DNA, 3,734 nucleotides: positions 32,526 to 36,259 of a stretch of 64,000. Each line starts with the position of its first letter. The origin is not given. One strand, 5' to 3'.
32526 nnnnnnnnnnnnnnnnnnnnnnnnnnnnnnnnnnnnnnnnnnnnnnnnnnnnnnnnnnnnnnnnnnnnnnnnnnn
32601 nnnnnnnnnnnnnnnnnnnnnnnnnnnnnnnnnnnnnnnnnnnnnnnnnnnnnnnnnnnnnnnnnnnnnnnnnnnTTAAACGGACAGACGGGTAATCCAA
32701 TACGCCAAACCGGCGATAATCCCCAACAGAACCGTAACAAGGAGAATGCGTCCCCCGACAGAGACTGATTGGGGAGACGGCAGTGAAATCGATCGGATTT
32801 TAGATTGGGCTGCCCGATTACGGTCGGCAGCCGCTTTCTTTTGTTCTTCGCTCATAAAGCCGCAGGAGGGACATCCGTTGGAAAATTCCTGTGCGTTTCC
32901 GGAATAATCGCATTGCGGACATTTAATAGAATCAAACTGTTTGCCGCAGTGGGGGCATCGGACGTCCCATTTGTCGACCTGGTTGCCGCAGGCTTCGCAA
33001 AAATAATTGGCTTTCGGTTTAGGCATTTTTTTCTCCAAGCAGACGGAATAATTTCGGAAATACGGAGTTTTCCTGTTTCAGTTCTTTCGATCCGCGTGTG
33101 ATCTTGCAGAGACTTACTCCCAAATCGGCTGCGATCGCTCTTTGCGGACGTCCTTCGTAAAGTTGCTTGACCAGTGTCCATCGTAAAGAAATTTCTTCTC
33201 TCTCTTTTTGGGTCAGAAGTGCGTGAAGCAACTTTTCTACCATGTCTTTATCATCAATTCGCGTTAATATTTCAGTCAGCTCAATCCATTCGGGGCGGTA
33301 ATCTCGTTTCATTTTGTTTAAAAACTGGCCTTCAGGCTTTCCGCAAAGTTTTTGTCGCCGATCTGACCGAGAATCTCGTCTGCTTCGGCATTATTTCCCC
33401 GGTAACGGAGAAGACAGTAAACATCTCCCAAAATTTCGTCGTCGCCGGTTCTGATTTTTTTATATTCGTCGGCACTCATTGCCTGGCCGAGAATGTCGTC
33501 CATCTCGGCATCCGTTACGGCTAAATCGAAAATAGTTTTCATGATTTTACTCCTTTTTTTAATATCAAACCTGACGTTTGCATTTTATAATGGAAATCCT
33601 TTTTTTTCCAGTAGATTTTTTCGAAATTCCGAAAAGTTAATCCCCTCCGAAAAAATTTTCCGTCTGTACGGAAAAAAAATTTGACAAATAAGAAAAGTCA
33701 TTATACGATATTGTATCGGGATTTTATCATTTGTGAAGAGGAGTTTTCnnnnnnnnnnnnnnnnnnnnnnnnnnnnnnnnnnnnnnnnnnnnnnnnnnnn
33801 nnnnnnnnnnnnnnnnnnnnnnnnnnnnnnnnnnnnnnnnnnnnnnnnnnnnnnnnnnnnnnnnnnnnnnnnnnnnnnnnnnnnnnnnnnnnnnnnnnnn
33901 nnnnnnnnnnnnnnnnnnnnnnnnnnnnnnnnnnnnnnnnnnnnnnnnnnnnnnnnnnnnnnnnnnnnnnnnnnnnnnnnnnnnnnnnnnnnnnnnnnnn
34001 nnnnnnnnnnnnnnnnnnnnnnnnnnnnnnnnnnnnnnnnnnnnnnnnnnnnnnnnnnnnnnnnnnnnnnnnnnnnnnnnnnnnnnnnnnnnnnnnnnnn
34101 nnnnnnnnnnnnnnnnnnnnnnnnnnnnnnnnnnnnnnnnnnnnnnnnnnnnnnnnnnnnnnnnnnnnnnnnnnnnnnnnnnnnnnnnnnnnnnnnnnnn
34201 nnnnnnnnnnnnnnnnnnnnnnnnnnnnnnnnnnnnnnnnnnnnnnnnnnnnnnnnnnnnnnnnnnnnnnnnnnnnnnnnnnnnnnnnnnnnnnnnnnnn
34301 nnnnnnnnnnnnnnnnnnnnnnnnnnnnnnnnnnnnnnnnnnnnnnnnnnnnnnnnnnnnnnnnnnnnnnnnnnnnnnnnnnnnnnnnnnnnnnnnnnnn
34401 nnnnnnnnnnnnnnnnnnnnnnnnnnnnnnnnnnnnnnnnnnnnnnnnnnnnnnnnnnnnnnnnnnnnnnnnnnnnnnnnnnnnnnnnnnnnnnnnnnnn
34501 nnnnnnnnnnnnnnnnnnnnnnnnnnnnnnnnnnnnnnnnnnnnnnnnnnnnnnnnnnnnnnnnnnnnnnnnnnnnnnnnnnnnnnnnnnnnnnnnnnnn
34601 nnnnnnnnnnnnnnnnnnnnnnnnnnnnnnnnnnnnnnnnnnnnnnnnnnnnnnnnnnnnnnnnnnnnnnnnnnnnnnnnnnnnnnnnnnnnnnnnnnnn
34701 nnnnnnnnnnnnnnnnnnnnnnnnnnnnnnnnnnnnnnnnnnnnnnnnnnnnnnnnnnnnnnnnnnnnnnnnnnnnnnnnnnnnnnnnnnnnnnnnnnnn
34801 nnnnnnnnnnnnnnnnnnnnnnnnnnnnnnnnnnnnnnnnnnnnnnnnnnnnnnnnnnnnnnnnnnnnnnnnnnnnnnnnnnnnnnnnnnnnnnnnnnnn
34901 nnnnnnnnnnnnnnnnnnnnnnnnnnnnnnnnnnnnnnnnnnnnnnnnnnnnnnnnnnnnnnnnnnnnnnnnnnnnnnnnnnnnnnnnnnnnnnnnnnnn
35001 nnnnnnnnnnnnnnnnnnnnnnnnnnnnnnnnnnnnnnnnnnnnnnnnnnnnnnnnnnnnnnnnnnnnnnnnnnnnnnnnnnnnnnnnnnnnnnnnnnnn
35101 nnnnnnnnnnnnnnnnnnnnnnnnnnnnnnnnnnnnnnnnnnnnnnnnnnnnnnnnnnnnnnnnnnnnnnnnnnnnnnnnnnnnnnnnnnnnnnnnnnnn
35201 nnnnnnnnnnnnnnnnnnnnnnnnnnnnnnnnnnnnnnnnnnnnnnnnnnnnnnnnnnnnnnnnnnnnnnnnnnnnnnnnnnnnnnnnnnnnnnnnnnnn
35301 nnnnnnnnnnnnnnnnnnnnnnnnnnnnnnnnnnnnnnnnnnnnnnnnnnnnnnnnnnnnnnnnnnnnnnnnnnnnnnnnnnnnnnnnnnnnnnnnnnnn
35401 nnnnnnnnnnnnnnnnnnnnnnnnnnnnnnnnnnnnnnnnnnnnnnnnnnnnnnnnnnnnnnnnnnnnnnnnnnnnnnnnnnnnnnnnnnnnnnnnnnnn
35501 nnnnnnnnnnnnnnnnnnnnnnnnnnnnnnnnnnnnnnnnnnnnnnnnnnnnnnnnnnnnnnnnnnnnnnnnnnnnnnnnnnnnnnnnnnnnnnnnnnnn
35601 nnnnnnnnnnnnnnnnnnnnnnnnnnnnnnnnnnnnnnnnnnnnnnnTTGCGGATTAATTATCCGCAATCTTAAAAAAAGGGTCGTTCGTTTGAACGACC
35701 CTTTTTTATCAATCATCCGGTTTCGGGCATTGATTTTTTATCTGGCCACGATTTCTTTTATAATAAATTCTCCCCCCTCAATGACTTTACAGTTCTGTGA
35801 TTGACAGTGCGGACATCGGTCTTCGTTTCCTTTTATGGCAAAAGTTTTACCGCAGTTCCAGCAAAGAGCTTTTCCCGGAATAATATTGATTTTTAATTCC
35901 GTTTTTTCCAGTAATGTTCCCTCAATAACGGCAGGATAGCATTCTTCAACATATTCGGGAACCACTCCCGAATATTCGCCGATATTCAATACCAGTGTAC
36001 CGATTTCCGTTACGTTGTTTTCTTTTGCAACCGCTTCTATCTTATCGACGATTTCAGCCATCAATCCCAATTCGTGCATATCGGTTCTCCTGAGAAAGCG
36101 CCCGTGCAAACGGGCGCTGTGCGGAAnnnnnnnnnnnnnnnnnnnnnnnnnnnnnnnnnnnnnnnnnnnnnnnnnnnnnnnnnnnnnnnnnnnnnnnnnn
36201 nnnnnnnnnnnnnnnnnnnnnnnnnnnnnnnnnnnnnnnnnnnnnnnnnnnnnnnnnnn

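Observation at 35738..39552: hypA and hypB nickel chaperones flank an 898-aa multi-[4Fe-4S] GltD-like flavoprotein instead of hydrogenase structural genes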

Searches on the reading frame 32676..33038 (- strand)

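Call 7: search_protein_families(library=pfam, proteins=[window:32676-33038:-], max_evalue=0.0001)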
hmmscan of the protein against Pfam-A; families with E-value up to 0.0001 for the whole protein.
window:32676-33038:- (120 aa): 1 family
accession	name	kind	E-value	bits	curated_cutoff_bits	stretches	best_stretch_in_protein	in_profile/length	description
PF12773.13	DZR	-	1.1e-07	32.4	27.3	1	14-60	1-45/45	Double zinc ribbon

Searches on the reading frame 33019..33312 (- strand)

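Call 7: search_protein_families(library=pfam, proteins=[window:33019-33312:-], max_evalue=0.0001)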
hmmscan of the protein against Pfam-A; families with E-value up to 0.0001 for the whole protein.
window:33019-33312:- (97 aa): 1 family
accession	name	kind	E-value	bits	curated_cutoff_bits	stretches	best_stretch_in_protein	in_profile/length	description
PF01371.25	Trp_repressor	-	1.2e-16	60.9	27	1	8-87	2-82/88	Trp repressor protein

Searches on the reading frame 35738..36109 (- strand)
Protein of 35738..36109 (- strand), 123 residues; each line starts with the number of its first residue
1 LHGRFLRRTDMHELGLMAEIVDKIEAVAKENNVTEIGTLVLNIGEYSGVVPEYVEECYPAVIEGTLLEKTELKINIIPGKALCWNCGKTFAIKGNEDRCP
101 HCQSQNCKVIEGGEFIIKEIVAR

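Call 3: search_protein_families(library=pfam, proteins=[window:35738-36109:-], max_evalue=0.01)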
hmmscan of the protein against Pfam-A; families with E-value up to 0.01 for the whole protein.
window:35738-36109:- (123 aa): 1 family
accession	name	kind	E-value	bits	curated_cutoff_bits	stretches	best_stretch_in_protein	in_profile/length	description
PF01155.25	HypA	-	1.7e-31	109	28.9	1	11-120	1-110/112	Hydrogenase/urease nickel incorporation, metallochaperone, hypA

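Call 4: search_protein_families(library=ncbifam, proteins=[window:35738-36109:-], max_evalue=0.01)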
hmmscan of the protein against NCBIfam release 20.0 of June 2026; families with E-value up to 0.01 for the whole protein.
window:35738-36109:- (123 aa): 6 families
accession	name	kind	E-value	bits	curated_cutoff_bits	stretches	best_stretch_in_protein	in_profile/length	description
TIGR00100.1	hypA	equivalog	2.4e-24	85.6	88.1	1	11-121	1-112/116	hydrogenase maturation nickel metallochaperone HypA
NF009046.0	PRK12380.1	subfamily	1.1e-18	67.6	113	1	11-120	1-110/113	hydrogenase/urease nickel incorporation protein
NF001976.0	PRK00762.1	equivalog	1.2e-17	63.8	146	1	11-121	1-117/124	hydrogenase maturation nickel metallochaperone HypA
NF001839.0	PRK00564.1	equivalog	2e-12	47.4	112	1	11-117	1-109/117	hydrogenase/urease nickel incorporation protein HypA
NF002979.0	PRK03681.1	subfamily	1.4e-11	44.6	121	1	11-120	1-111/116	hydrogenase/urease nickel incorporation protein HypA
NF003008.0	PRK03824.1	equivalog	3.2e-10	40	125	1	11-94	1-84/135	hydrogenase nickel incorporation protein HypA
